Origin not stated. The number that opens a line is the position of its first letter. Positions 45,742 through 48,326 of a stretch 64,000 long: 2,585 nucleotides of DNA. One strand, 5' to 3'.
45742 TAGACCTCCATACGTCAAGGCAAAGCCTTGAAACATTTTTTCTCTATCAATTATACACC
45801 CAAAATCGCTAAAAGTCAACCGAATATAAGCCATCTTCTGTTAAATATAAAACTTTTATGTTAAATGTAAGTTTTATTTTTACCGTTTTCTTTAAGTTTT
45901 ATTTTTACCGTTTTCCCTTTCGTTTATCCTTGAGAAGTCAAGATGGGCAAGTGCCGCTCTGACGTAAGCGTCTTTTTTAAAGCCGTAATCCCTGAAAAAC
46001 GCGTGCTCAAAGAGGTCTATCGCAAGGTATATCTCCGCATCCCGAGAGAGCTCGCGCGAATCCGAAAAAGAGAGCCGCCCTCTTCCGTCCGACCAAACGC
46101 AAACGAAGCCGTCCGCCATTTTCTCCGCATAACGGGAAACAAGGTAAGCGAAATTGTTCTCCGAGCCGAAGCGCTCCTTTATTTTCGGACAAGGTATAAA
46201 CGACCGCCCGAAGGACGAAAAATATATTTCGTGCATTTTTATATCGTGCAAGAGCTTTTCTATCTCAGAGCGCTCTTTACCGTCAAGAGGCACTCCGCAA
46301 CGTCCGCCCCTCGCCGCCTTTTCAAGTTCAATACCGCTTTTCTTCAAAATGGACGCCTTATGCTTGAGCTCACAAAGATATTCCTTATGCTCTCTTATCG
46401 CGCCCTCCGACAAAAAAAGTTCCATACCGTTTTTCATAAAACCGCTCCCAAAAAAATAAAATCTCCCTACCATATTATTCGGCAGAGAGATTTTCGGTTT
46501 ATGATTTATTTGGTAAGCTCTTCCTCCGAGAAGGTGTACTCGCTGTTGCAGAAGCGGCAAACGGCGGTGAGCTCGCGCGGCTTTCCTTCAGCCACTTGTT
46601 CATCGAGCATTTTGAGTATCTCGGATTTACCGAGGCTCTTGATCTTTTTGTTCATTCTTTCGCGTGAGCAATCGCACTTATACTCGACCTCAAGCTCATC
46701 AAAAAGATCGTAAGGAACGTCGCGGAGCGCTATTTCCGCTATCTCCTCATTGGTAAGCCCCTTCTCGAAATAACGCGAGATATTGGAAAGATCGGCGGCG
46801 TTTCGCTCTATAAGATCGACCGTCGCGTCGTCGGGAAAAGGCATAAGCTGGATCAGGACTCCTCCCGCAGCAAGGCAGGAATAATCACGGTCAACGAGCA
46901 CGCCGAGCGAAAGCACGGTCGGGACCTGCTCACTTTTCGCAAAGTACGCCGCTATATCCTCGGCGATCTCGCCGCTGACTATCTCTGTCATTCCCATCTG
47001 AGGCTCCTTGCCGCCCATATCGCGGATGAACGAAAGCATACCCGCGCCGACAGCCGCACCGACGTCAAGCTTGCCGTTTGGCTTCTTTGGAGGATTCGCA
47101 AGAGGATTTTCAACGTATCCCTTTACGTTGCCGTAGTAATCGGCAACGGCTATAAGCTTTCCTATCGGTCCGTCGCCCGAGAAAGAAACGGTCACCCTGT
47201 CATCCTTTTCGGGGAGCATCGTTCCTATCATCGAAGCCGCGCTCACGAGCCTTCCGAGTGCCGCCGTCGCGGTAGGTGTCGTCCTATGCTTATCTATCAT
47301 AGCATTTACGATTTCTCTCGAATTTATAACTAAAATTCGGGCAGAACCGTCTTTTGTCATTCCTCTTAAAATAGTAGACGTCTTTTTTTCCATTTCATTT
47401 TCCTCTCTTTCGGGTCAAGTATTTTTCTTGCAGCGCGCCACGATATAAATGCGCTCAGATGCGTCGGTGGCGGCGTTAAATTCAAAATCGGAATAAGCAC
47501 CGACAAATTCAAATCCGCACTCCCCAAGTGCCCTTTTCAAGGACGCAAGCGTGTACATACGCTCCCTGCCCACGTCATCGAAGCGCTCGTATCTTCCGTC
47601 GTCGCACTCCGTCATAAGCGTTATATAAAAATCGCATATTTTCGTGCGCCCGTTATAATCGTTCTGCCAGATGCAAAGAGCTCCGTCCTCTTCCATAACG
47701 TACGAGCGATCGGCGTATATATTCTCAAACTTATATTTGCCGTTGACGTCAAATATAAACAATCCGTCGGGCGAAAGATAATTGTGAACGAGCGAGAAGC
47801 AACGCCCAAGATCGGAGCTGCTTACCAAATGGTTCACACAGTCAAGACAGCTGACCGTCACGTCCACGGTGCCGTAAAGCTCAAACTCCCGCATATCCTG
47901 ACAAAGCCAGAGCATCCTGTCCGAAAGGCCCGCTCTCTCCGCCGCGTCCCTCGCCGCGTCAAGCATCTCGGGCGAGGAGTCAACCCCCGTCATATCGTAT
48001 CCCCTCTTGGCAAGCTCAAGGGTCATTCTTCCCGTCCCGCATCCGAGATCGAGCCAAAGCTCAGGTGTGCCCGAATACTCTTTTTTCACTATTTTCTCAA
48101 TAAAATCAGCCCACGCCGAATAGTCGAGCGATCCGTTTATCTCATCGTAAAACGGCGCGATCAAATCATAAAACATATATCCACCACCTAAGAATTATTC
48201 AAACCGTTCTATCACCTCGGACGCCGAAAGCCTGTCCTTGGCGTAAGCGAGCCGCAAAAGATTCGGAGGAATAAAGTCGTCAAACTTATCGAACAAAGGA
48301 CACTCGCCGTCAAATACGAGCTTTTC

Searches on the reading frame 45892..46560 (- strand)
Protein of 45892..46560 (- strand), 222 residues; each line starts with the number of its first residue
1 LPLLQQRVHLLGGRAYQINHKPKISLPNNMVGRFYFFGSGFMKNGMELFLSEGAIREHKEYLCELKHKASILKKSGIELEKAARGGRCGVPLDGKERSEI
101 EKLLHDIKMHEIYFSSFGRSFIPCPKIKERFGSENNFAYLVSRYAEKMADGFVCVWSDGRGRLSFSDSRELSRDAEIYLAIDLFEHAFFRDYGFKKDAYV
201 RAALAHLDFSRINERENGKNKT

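Call 45: search_protein_families(library=pfam, proteins=[window:45892-46560:-], max_evalue=0.001)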
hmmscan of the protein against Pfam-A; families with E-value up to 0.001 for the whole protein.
window:45892-46560:- (222 aa): 1 family
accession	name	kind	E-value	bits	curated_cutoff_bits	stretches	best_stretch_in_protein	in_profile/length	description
PF02777.23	Sod_Fe_C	-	2.1e-09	37.8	20.9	1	126-215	8-102/102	Iron/manganese superoxide dismutases, C-terminal domain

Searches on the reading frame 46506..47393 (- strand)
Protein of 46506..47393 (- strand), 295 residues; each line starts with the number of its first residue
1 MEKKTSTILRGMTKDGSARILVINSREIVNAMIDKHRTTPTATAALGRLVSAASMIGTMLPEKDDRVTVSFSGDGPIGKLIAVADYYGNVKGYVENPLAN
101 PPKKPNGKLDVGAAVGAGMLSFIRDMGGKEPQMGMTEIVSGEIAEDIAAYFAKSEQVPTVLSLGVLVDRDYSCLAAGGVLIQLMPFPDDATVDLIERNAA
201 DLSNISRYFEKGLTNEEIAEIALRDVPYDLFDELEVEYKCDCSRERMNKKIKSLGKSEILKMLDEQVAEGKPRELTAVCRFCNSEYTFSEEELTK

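Call 23: find_related_loci(query=A1, collection=metagenome_contigs, flank=10000)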
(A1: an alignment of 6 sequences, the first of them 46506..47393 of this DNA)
Query A1 (295 aa) in metagenome_contigs; peptide patterns used: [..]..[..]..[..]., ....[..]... (x = any residue, [..] = any of these).
435 stretches matched a pattern; 47 encode a relative of the query (tblastn E <= 1e-3); 47 distinct loci.
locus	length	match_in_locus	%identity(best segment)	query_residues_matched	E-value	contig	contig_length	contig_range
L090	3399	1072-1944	79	5-295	2e-165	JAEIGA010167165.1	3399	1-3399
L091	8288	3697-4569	78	5-295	1e-158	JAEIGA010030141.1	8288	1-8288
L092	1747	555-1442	76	1-293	2e-170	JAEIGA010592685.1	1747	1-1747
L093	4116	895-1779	77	1-293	3e-159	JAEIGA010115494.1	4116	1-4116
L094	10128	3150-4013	77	6-293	5e-155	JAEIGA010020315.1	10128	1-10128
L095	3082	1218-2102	75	1-293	3e-159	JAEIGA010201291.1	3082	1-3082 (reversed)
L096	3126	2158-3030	73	3-293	2e-158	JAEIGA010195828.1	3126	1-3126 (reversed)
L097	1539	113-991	75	1-293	5e-165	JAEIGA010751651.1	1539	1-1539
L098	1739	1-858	76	10-295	1e-163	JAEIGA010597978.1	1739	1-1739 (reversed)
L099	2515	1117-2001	75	2-293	1e-159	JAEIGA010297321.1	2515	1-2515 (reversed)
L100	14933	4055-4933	73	1-293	6e-149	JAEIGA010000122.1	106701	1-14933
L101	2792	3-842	74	14-293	3e-156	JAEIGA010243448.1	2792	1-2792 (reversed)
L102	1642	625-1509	72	1-295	2e-159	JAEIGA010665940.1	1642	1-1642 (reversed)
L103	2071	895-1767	68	3-293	2e-148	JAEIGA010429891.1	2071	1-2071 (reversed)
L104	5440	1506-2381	69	1-293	1e-138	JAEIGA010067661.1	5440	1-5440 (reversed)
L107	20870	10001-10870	65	4-293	3e-127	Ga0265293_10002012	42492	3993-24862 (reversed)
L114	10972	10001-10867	62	1-289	4e-120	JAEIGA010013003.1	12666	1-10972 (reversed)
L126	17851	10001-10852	51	6-295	3e-95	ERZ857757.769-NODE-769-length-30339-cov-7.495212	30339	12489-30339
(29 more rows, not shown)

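Call 45: search_protein_families(library=pfam, proteins=[window:46506-47393:-, L107:3908-5500:+, L107:5392-6840:+, L107:6904-9237:+, L114:7804-9204:+, L126:5806-8049:+], max_evalue=0.001)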
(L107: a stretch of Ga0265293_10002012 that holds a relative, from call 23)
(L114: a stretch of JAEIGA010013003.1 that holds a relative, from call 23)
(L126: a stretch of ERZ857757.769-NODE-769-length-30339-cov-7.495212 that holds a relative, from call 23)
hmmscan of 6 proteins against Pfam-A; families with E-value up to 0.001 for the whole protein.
window:46506-47393:- (295 aa): 1 family
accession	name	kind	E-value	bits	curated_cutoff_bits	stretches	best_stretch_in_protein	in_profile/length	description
PF01430.24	HSP33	-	2.9e-84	283.2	21.4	1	7-289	2-273/273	Hsp33 protein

L107:3908-5500:+ (530 aa): 2 families
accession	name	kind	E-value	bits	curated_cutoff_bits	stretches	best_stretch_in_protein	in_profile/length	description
PF13208.11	TerB_N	-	1.9e-14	54.3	25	1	120-225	46-144/207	TerB N-terminal domain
PF15615.11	TerB_C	-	0.0004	21.1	26.3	1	478-523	103-147/148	TerB-C domain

L107:5392-6840:+ (482 aa): 3 families
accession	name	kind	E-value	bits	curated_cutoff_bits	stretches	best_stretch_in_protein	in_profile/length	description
PF10923.14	BrxC_BrxD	-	4.4e-144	480.9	22.2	1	42-453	1-411/414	BREX system ATP-binding protein BrxC/D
PF13191.12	AAA_16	-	1.6e-07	32.5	32.6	1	69-178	3-111/167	AAA ATPase domain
PF13401.12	AAA_22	-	8.3e-05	23.4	27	0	284-336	86-127/130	AAA domain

L107:6904-9237:+ (777 aa): 3 families
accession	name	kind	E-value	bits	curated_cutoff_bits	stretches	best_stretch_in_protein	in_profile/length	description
PF00270.35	DEAD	-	1.9e-27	96.4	26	1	28-198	2-161/167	DEAD/DEAH box helicase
PF00271.37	Helicase_C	-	1.8e-12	48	23.5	1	299-405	8-109/110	Helicase conserved C-terminal domain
PF04851.21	ResIII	-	1.1e-06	29.1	22.5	1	25-197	3-162/164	Type III restriction enzyme, res subunit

L114:7804-9204:+ (466 aa): 3 families
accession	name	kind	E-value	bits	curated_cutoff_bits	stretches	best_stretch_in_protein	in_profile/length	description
PF08245.18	Mur_ligase_M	-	1e-22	81.5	24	1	126-306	1-200/200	Mur ligase middle domain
PF01225.30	Mur_ligase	-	4.3e-22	78.7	21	1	25-120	4-94/95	Mur ligase family, catalytic domain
PF02875.26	Mur_ligase_C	-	1.1e-19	72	28.4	1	328-454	1-127/127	Mur ligase, glutamate ligase domain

L126:5806-8049:+ (747 aa): 3 families
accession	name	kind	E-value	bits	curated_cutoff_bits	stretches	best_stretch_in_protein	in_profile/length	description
PF01131.25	Topoisom_bac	-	1.8e-120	403.2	35.1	1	153-586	3-410/411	DNA topoisomerase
PF01751.28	Toprim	-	2.3e-12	47.3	23.1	1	4-133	1-94/96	Toprim domain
PF08996.15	zf-DNA_Pol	-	0.0007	19.8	25.7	0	634-713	80-160/186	DNA Polymerase alpha zinc finger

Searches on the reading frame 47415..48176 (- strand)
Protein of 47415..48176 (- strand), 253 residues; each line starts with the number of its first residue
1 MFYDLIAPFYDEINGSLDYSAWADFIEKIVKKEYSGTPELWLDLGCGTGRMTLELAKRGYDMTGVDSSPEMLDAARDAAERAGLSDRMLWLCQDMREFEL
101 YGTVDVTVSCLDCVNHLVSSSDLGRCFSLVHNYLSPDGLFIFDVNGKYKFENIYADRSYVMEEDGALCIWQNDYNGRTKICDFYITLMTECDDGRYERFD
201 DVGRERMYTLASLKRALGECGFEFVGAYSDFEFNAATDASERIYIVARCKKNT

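Call 45: search_protein_families(library=pfam, proteins=[window:47415-48176:-], max_evalue=0.001)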
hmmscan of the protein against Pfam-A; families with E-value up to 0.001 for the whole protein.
window:47415-48176:- (253 aa): 11 families
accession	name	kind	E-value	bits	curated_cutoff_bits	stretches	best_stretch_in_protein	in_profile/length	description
PF13649.12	Methyltransf_25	-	1.8e-19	70.6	27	1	42-138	2-97/97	Methyltransferase domain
PF08241.18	Methyltransf_11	-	1.1e-15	58.5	21.2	1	42-142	1-95/95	Methyltransferase domain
PF13489.12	Methyltransf_23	-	1.4e-13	51.3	27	1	21-224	8-161/164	Methyltransferase domain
PF13847.12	Methyltransf_31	-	2.1e-12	47.4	27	1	42-145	8-113/145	Methyltransferase domain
PF08242.18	Methyltransf_12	-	7.9e-12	46.2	30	1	42-140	1-98/98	Methyltransferase domain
PF01209.24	Ubie_methyltran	-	6.1e-07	29.5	20.1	1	4-100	14-112/233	ubiE/COQ5 methyltransferase family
PF02353.26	CMAS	-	1.1e-06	28.7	27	1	41-149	66-171/273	Mycolic acid cyclopropane synthetase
PF03848.20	TehB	-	3.1e-05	23.9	20.4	1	38-86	31-79/193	Tellurite resistance protein TehB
PF05401.17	NodS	-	6e-05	23.4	24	1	42-143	48-145/201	Nodulation protein S (NodS)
PF01170.24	UPF0020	-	0.00064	19.9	22.3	0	57-109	74-127/197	RMKL-like, methyltransferase domain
PF13679.12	Methyltransf_32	-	0.00084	19.8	27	0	23-98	10-92/143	Methyltransferase domain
